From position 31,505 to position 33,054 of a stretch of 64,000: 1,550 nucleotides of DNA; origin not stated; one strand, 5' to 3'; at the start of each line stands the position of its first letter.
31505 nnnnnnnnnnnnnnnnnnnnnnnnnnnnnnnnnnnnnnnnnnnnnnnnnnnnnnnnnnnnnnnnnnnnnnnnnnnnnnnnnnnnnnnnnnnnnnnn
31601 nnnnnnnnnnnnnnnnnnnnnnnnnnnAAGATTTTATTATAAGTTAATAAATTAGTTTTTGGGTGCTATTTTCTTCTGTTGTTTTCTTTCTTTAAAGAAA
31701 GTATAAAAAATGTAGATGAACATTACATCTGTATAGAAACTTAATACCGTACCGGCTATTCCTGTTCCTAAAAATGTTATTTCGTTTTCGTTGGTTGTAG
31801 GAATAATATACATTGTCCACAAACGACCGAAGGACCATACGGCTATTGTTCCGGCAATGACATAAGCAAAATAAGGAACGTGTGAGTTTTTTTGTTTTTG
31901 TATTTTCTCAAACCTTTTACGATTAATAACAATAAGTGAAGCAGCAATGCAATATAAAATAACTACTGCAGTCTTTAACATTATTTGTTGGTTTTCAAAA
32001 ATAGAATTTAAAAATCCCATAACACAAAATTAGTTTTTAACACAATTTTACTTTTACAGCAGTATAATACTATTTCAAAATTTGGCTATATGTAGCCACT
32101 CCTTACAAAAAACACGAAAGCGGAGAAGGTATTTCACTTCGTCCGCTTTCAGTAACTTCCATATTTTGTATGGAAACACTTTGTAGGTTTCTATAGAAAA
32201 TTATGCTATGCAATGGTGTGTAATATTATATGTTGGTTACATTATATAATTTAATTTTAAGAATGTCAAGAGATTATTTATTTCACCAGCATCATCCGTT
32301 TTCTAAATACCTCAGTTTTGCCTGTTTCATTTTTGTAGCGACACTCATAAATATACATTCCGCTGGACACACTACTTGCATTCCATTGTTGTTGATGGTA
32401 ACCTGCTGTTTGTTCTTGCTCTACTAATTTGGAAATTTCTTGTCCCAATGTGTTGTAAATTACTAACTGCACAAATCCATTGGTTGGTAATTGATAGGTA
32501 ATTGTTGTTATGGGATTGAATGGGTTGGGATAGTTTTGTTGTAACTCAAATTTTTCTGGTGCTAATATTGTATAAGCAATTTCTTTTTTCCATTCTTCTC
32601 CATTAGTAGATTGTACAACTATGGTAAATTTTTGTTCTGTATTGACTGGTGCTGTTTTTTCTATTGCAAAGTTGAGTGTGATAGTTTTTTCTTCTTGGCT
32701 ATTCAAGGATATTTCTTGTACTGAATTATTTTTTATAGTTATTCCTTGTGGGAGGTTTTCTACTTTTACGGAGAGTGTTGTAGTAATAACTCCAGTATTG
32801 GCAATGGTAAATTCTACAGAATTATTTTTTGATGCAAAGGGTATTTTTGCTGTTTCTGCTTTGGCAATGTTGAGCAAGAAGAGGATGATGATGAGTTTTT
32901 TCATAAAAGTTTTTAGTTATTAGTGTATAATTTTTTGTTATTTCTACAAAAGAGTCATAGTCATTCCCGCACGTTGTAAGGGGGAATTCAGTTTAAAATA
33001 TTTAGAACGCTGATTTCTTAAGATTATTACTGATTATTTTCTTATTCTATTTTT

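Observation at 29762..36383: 6.6-kb opposite-strand cargo island between the replication and packaging modules, rich in envelope and secreted proteins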

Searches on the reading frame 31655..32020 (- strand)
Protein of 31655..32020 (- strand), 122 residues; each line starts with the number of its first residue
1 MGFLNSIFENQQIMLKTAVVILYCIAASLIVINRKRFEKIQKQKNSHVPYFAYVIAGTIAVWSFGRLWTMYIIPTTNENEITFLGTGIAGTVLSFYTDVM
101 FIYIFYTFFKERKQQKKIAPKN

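Call 6: search_protein_families(library=pfam, proteins=[window:31655-32020:-], max_evalue=1)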
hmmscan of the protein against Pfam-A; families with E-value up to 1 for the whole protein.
window:31655-32020:- (122 aa): 4 families
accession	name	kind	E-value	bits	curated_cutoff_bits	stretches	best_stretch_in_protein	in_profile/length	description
PF04893.22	Yip1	-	0.025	14.9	28.6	1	30-114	4-92/173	Yip1 domain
PF03649.18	UPF0014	-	0.048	13.4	22.6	1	3-68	46-107/242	Uncharacterised protein family (UPF0014)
PF15361.11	RIC3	-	0.058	14.3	28.9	1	86-117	73-104/146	Resistance to inhibitors of cholinesterase homologue 3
PF24195.1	DUF7420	-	0.98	10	27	0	54-118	51-116/124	Family of unknown function (DUF7420)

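Call 7: search_protein_families(library=phrogs, proteins=[window:31655-32020:-], max_evalue=0.1)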
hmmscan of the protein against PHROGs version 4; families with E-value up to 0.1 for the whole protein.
window:31655-32020:- (122 aa): 0 families

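Call 67: search_protein_families(library=padloc, proteins=[window:31655-32020:-], max_evalue=0.1)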
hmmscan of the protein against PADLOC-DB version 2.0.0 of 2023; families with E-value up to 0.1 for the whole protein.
window:31655-32020:- (122 aa): 0 families

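Call 68: search_protein_families(library=ncbifam, proteins=[window:31655-32020:-], max_evalue=0.1)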
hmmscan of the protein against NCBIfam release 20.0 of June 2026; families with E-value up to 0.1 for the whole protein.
window:31655-32020:- (122 aa): 4 families
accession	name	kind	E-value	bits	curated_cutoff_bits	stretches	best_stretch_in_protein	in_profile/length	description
NF001665.0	PRK00431.2-1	equivalog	0.036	13.6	315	1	31-76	42-87/177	ADP-ribose-binding protein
TIGR00753.1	undec_PP_bacA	equivalog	0.037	13.7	217.5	1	16-98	47-128/255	undecaprenyl-diphosphatase UppP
NF001667.0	PRK00431.2-3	equivalog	0.038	13.6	252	1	31-75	42-86/182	ADP-ribose-binding protein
NF033853.2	KPN_two_small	subfamily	0.044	13.4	33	1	102-116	17-31/37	small membrane protein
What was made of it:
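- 31652..32020 (-): 122-aa small membrane protein (unit B, gene 1), an ORFan. No family hit (calls 6, 7, 67, 68).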

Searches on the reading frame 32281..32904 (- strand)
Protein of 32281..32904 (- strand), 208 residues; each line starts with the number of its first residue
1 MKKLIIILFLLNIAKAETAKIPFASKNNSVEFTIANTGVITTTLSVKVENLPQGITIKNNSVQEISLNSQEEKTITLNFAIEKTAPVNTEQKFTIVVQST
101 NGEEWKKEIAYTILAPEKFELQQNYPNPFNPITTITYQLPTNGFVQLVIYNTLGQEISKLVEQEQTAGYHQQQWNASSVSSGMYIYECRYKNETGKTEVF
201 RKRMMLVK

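Call 6: search_protein_families(library=pfam, proteins=[window:32281-32904:-], max_evalue=1)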
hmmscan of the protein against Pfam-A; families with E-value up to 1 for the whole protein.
window:32281-32904:- (208 aa): 9 families
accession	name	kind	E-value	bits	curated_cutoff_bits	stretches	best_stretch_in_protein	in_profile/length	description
PF18962.6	Por_Secre_tail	-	1.9e-09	38.1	27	1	125-194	2-68/75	Secretion system C-terminal sorting domain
PF11614.14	FixG_C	-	0.00021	21.9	25.6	1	28-104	33-107/119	IG-like fold at C-terminal of FixG, putative oxidoreductase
PF13860.13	FlgD_ig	-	0.0025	18.2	27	1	144-184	24-69/79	FlgD Ig-like domain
PF22067.2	Cep192_D3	-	0.0029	18.1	27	1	26-99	17-86/99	Cep192 domain 3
PF07705.17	CARDB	-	0.0034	18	22.7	1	13-99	6-85/101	CARDB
PF13585.12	CHU_C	-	0.0044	17.6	27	1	145-196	29-78/86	CHU_C Type IX secretion signal domain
PF01835.25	MG2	-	0.009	16.8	32.8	1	136-192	27-84/96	MG2 domain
PF19410.4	DUF5980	-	0.022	15.6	27.1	1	32-100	14-79/97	Family of unknown function (DUF5980)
PF16764.11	Sharpin_PH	-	0.03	14.6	27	0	56-99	74-112/121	Sharpin PH domain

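Call 7: search_protein_families(library=phrogs, proteins=[window:32281-32904:-], max_evalue=0.1)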
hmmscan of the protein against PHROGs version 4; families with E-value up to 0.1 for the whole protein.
window:32281-32904:- (208 aa): 0 families

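Call 67: search_protein_families(library=padloc, proteins=[window:32281-32904:-], max_evalue=0.1)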
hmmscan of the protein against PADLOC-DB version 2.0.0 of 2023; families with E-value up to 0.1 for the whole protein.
window:32281-32904:- (208 aa): 0 families

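Call 68: search_protein_families(library=ncbifam, proteins=[window:32281-32904:-], max_evalue=0.1)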
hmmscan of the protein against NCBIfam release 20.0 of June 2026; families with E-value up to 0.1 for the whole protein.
window:32281-32904:- (208 aa): 7 families
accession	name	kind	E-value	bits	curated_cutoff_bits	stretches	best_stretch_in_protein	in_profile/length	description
TIGR04183.1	Por_Secre_tail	domain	1.8e-09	37.4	23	1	125-194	2-64/72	T9SS type A sorting domain-containing protein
NF052323.1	T9SSA_dep_M6i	equivalog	3.1e-08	32.1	600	1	123-198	959-1033/1043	T9SS-dependent M6-like inactivated metalloprotease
NF038113.1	T9SSA_dep_M36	equivalog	1.7e-05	23.2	885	1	121-197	792-864/869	T9SS-dependent M36 family metallopeptidase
NF033506.0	PACE-CTERM-PROT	exception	5.3e-05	22.1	110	1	27-113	500-583/627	putative S-layer protein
NF010267.0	PRK13713.1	equivalog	0.018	15.4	104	1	145-189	4-53/127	conjugal transfer relaxosome DNA-binding protein TraM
NF012208.0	SDR_dihy_bifunc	exception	0.053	13.1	325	0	11-59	131-177/233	bifunctional dihydropteridine reductase/dihydrofolate reductase TmpR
TIGR02745.1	ccoG_rdxA_fixG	equivalog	0.06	12.3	316.7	1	27-104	347-422/435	cytochrome c oxidase accessory protein CcoG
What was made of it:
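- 32278..32904 (-): 208-aa small secreted protein: a signal peptide, one Ig-like domain and a T9SS type A C-terminal sorting domain. It is the third gene of the conserved module. Por_Secre_tail scores 38.1 bits (cut-off 27) and TIGR04183 scores 37.4 bits (cut-off 23) (calls 6, 68).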

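Call 120: search_dna_similar(query=window:32281-32904:-, collection=phages, mode=protein, max_evalue=0.001, max_rows=12)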
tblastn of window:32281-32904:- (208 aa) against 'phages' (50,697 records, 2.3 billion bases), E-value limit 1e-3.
No match.
